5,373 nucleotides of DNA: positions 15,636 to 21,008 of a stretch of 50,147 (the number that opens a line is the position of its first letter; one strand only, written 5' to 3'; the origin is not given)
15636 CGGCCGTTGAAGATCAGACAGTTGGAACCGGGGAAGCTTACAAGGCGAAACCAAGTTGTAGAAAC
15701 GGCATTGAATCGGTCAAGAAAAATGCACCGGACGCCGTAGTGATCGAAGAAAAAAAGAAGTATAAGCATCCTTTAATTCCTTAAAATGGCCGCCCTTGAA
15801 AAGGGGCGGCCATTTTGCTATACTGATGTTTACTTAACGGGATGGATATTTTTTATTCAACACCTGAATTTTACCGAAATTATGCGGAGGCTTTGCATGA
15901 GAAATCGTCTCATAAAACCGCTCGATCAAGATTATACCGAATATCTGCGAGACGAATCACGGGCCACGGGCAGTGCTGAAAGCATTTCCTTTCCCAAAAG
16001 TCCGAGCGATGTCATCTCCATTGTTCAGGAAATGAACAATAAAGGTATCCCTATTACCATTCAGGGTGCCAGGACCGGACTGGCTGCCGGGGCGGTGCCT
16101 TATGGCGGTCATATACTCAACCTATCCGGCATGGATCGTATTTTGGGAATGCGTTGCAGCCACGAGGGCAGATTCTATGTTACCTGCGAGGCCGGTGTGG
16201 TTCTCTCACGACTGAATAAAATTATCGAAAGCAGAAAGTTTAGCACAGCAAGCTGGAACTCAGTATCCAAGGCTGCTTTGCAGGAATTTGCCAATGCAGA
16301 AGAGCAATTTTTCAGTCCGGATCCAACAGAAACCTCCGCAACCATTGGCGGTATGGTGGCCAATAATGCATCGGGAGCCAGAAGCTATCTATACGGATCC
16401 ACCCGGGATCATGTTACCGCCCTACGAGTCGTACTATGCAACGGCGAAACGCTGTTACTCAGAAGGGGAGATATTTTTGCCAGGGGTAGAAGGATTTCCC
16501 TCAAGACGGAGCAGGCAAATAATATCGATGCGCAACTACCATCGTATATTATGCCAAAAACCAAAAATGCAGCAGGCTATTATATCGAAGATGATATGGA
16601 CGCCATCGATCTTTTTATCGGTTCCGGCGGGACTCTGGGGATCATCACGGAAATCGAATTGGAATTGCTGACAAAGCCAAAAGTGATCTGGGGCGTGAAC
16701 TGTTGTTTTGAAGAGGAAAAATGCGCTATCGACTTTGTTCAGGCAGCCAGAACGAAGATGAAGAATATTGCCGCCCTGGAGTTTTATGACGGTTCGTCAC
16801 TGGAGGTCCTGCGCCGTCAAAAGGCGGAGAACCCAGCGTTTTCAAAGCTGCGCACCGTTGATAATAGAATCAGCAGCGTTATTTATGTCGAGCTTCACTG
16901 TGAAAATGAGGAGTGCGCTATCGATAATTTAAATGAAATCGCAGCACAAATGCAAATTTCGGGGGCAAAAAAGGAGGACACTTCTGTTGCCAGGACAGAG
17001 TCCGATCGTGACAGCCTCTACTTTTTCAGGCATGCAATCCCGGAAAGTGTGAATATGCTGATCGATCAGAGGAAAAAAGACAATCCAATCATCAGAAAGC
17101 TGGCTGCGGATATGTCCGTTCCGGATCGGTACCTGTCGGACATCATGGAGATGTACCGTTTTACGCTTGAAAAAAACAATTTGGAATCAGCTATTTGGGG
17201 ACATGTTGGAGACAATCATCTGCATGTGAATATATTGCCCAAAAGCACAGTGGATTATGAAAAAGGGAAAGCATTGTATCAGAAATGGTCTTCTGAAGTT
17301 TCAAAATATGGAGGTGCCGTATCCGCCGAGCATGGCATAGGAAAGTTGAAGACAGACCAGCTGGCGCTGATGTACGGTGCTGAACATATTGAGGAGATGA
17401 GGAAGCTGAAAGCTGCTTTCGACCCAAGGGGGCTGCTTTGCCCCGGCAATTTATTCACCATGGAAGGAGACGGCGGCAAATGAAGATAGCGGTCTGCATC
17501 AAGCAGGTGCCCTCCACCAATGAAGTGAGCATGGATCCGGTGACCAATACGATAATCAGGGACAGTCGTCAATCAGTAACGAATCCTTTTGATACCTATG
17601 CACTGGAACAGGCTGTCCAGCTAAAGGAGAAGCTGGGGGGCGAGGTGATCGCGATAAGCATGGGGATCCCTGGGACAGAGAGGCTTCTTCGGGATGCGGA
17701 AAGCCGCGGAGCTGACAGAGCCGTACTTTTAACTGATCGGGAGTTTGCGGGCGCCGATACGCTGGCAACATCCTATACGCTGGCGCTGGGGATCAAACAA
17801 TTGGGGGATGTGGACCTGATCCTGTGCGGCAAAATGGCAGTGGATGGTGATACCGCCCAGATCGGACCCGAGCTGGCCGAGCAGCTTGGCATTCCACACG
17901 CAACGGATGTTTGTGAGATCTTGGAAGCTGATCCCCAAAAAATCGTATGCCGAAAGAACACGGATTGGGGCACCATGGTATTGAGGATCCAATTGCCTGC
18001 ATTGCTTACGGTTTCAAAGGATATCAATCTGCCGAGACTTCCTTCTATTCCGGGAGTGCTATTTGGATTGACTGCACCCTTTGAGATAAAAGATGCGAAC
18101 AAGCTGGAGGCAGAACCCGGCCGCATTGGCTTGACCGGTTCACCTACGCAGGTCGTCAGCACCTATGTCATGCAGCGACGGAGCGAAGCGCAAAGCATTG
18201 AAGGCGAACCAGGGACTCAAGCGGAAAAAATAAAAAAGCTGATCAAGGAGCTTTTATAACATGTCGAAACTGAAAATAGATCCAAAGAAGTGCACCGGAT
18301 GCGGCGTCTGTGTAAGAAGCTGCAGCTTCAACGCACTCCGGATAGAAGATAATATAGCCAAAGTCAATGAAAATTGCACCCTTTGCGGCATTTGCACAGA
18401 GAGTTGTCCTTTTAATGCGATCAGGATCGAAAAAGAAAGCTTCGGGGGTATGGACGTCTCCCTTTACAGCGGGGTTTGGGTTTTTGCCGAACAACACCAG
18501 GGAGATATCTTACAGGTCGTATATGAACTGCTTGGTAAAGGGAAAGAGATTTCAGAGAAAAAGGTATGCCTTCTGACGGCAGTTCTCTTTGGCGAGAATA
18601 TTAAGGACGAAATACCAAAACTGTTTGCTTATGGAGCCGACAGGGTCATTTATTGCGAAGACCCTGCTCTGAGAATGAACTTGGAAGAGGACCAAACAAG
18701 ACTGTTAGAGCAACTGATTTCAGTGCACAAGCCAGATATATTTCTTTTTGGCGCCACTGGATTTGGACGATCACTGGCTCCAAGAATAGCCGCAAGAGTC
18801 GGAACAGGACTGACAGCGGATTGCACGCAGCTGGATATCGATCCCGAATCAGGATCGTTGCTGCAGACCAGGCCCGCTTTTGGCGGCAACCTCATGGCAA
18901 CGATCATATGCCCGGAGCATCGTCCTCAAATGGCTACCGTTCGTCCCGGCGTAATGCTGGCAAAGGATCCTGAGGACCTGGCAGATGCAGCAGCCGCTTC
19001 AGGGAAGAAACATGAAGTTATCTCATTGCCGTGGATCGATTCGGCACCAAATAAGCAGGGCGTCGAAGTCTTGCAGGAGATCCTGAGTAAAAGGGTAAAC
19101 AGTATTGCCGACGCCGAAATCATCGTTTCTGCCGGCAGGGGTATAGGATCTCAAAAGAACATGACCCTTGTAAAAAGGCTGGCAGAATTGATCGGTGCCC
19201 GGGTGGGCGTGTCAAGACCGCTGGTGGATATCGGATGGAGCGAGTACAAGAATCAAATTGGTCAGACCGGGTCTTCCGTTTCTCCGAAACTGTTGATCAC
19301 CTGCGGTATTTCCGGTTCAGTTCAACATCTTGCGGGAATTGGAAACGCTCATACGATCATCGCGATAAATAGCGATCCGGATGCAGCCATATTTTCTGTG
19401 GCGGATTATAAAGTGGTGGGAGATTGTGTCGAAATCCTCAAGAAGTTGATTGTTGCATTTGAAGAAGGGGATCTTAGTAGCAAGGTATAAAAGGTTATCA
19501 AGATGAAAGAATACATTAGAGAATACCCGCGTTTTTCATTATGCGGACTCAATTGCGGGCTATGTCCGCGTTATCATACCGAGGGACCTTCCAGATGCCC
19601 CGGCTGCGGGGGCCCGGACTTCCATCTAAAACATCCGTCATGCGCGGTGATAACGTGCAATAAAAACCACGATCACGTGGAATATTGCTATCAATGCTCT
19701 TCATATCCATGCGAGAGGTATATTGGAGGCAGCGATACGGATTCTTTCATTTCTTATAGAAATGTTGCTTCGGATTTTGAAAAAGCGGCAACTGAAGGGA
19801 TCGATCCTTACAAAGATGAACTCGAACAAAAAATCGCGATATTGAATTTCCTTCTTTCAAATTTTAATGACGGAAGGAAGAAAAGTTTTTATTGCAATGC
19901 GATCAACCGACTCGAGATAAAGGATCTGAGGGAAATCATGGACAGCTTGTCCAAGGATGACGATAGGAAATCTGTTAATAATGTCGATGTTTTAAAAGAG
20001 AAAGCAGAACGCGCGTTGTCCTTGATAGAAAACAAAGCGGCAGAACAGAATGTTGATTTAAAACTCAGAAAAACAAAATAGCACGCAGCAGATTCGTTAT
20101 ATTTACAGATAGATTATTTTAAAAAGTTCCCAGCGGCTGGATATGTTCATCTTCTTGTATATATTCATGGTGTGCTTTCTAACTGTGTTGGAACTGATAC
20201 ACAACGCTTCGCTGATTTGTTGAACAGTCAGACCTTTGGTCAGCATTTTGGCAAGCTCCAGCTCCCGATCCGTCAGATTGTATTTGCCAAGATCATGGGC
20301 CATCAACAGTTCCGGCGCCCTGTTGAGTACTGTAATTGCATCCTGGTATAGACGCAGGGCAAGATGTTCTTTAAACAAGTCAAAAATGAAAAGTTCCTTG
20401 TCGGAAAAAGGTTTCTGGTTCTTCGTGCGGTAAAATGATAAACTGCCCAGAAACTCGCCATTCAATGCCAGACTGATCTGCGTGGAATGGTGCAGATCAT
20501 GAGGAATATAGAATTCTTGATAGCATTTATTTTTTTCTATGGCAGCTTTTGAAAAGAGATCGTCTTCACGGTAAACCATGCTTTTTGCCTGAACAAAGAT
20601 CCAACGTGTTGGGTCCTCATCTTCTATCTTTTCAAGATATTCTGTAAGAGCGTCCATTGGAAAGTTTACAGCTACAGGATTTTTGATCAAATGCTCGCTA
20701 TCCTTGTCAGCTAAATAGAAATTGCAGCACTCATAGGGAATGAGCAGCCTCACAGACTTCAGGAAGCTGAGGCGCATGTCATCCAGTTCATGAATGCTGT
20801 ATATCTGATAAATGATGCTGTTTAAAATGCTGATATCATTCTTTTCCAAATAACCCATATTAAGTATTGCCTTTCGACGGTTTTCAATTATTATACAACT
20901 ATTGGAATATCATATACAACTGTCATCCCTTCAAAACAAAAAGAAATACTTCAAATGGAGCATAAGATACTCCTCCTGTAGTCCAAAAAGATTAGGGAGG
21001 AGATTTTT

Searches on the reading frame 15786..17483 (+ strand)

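Call 42: search_protein_families(library=pfam, proteins=[window:15786-17483:+], max_evalue=0.00001)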
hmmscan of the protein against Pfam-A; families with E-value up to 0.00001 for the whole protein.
window:15786-17483:+ (565 aa): 2 families
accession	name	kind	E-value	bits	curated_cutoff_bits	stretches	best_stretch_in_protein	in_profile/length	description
PF02913.24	FAD-oxidase_C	-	1.7e-37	129.9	21.2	1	298-555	2-247/248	FAD linked oxidases, C-terminal domain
PF01565.28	FAD_binding_4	-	9.8e-28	97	26.4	2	163-223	75-136/139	FAD binding domain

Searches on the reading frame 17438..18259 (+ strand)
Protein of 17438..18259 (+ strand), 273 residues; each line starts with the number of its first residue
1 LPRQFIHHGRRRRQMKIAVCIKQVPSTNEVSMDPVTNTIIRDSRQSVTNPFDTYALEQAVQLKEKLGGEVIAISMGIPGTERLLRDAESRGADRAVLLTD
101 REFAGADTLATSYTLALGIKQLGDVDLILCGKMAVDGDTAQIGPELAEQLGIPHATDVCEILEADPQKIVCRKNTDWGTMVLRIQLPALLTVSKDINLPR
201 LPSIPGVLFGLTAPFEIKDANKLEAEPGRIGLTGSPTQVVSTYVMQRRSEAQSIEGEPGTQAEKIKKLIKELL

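Call 42: search_protein_families(library=pfam, proteins=[window:17438-18259:+], max_evalue=0.00001)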
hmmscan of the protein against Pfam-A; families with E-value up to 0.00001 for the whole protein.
window:17438-18259:+ (273 aa): 1 family
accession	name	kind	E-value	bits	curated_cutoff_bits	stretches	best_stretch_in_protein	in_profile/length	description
PF01012.27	ETF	-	2.1e-37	129.1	26.7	1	38-202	3-163/181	Electron transfer flavoprotein domain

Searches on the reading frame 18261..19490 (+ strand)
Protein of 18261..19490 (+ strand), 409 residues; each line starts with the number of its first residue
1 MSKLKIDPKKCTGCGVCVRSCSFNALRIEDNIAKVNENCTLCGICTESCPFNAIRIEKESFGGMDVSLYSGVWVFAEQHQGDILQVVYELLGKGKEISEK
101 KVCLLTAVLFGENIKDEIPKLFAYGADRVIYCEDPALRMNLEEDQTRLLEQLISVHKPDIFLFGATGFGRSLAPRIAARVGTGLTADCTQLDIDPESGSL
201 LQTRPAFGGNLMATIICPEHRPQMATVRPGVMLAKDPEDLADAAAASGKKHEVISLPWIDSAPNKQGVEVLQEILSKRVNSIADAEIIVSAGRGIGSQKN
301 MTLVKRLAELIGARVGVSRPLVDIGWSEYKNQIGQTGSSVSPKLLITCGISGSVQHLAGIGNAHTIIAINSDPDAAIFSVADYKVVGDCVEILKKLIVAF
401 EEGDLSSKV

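Call 42: search_protein_families(library=pfam, proteins=[window:18261-19490:+], max_evalue=0.00001)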
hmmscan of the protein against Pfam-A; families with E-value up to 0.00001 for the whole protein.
window:18261-19490:+ (409 aa): 10 families
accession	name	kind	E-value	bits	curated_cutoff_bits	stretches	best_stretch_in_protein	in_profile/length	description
PF01012.27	ETF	-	6.2e-43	147.1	26.7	1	72-253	1-173/181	Electron transfer flavoprotein domain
PF00766.25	ETF_alpha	-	3.4e-32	110.7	27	1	282-360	2-80/81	Electron transfer flavoprotein FAD-binding domain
PF00037.32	Fer4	-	4.2e-14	52.1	21.1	2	5-26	2-23/24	4Fe-4S binding domain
PF12837.12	Fer4_6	-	2.5e-10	40.2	25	1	5-26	3-24/24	4Fe-4S binding domain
PF12838.12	Fer4_7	-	6.1e-10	39.9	27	1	10-53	1-52/52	4Fe-4S dicluster domain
PF12797.12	Fer4_2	-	3.6e-09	36.4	24.5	0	4-22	3-21/22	4Fe-4S binding domain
PF13237.11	Fer4_10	-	1.4e-07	31.8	25.5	1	4-50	2-53/53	4Fe-4S dicluster domain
PF14697.11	Fer4_21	-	2.5e-07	31.1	35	1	5-55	2-58/59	4Fe-4S dicluster domain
PF13187.11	Fer4_9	-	5.8e-07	29.9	27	1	10-54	1-52/52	4Fe-4S dicluster domain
PF12800.12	Fer4_4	-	7.1e-06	26.4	24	0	8-23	1-16/17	4Fe-4S binding domain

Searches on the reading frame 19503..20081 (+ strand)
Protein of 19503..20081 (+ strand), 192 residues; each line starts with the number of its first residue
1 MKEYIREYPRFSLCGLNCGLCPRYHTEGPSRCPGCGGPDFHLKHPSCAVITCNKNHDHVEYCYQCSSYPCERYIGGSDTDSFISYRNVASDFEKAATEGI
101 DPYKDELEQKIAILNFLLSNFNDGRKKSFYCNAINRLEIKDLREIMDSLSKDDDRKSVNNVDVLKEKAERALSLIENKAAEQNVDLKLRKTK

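Call 42: search_protein_families(library=pfam, proteins=[window:19503-20081:+], max_evalue=0.00001)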
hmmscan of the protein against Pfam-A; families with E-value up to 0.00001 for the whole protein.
window:19503-20081:+ (192 aa): 1 family
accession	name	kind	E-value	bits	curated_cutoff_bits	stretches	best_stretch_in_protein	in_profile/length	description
PF12675.12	DUF3795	-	2.5e-08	34.7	22.6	1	11-73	2-81/83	Protein of unknown function (DUF3795)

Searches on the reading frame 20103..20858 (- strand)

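Call 42: search_protein_families(library=pfam, proteins=[window:20103-20858:-], max_evalue=0.00001)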
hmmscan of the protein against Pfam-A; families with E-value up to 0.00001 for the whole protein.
window:20103-20858:- (251 aa): 1 family
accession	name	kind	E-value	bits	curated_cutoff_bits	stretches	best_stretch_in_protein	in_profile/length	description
PF00196.25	GerE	-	1.9e-15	56.6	23.5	1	194-246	2-54/57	Bacterial regulatory proteins, luxR family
